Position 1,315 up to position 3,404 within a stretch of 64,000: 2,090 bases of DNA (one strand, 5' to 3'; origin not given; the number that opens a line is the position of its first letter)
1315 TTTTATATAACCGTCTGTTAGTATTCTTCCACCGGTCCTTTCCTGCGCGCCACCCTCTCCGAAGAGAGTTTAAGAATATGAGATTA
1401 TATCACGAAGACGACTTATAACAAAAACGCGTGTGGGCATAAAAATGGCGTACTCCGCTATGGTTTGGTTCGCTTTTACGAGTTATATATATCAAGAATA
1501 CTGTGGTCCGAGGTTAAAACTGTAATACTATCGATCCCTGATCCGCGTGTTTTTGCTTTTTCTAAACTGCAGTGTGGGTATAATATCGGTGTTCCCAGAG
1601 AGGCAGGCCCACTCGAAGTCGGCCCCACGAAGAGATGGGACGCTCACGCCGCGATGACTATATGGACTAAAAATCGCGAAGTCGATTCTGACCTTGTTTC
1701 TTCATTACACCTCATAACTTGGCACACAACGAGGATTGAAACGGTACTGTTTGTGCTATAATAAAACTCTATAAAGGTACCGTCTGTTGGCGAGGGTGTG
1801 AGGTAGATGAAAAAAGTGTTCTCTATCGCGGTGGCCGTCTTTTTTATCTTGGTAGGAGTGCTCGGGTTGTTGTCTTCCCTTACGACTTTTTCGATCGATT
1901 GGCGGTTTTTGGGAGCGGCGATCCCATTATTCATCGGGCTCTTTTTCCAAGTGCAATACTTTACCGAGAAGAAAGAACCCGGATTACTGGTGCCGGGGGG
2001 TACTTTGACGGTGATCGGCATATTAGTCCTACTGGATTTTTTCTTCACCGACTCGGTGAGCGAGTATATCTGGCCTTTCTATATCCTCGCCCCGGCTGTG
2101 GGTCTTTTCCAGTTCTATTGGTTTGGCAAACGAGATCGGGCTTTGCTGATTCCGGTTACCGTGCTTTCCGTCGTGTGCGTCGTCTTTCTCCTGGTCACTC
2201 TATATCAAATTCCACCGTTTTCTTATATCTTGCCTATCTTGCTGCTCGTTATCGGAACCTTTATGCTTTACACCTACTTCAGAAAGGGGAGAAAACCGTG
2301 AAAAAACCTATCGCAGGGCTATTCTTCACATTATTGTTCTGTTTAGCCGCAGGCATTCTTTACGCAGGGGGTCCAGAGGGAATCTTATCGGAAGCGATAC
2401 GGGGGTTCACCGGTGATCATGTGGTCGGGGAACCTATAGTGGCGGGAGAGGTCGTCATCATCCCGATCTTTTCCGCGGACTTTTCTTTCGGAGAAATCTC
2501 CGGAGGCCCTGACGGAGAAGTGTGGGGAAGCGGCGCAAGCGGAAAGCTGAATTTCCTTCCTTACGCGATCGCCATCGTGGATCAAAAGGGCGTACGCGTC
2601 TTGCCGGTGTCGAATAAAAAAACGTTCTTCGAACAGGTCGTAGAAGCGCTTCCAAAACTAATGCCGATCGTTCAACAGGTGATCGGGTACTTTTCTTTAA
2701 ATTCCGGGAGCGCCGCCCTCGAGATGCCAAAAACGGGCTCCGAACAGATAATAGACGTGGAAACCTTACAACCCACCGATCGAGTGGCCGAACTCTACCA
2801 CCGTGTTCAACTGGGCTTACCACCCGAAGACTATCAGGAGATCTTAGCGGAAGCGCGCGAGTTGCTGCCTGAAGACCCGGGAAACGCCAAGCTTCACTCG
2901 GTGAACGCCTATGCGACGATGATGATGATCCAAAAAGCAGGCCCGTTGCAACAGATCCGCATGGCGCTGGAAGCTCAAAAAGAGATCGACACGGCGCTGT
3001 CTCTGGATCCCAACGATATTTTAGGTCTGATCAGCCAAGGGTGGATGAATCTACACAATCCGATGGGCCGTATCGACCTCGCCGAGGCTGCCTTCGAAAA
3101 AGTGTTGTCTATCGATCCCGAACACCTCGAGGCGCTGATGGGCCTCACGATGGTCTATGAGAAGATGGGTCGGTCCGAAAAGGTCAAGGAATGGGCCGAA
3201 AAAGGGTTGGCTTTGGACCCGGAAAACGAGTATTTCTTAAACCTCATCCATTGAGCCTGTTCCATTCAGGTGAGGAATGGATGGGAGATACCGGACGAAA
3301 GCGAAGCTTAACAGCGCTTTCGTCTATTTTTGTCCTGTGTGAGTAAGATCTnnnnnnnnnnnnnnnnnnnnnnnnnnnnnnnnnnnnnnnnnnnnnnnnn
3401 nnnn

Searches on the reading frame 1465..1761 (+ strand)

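Call 51: search_protein_families(library=pfam, proteins=[window:1465-1761:+], max_evalue=0.1)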
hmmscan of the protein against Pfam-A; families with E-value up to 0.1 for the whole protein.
window:1465-1761:+ (98 aa): 1 family
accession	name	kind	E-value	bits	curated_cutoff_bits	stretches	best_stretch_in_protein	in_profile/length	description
PF18195.6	GatD_N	-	0.059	13.2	25.7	1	34-47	35-48/54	GatD N-terminal domain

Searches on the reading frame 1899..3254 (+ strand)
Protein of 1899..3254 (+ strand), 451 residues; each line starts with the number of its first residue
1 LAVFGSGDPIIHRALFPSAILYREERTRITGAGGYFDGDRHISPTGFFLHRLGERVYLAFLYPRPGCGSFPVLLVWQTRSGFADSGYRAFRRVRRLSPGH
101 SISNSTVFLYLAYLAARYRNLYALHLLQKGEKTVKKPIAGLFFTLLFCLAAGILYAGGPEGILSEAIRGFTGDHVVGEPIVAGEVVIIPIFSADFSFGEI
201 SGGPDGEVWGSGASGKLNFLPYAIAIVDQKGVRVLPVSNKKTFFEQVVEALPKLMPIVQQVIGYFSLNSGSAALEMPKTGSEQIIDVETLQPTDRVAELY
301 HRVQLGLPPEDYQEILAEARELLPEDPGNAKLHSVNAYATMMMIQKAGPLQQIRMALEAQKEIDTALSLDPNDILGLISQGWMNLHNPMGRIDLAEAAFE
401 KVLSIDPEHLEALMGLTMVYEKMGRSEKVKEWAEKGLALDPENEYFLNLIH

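Call 7: search_protein_families(library=pfam, proteins=[window:1899-3254:+], max_evalue=0.001)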
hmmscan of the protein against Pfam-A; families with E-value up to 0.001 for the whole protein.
window:1899-3254:+ (451 aa): 8 families
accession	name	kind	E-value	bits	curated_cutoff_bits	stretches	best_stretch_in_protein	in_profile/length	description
PF13181.12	TPR_8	-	5.7e-09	35.9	25.7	0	387-409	12-34/34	Tetratricopeptide repeat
PF14559.12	TPR_19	-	1.2e-08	35.6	25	1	390-449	5-64/68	Tetratricopeptide repeat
PF07719.23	TPR_2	-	3.4e-08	33.4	27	0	389-409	14-34/34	Tetratricopeptide repeat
PF00515.34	TPR_1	-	1.9e-07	31.1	27.8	0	389-409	14-34/34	Tetratricopeptide repeat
PF13428.12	TPR_14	-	6.8e-07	29.8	23.5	0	382-416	7-41/44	Tetratricopeptide repeat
PF09579.15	Spore_YtfJ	-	7e-07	29.9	25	1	183-255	5-80/81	Sporulation protein YtfJ (Spore_YtfJ)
PF13431.12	TPR_17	-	1.3e-05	25.6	24.4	0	398-428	1-31/34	Tetratricopeptide repeat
PF13424.12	TPR_12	-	0.00093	19.8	30.1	0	386-441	13-76/77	Tetratricopeptide repeat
